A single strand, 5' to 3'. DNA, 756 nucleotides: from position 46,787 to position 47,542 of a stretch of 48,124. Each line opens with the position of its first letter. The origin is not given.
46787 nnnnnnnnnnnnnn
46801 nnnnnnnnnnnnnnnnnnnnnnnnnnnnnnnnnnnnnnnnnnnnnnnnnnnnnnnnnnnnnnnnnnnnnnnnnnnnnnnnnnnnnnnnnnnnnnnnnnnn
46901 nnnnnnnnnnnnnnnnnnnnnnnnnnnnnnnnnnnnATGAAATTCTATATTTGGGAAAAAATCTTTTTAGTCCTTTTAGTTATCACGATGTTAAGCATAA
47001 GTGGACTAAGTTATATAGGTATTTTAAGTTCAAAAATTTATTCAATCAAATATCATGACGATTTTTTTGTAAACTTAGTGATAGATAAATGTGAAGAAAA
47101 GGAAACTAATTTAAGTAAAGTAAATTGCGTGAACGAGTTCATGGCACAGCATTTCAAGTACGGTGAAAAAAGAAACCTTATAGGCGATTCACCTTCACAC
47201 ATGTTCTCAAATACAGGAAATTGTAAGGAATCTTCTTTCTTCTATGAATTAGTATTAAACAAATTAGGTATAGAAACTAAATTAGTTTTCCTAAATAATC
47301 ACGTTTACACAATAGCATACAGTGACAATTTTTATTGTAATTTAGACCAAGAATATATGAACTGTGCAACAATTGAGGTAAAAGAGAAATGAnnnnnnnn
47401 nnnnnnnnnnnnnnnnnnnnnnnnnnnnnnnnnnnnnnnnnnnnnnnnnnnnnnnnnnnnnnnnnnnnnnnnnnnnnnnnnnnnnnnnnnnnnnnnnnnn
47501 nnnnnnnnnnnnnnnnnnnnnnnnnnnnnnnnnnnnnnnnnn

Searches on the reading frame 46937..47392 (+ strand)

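Call 31: search_protein_families(library=pfam, proteins=[window:46937-47392:+], max_evalue=0.01)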
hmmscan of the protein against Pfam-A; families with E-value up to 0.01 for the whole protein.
window:46937-47392:+ (151 aa): 1 family
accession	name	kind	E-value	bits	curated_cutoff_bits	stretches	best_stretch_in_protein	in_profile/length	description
PF01841.26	Transglut_core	-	0.00046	20.9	23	1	53-120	9-78/108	Transglutaminase-like superfamily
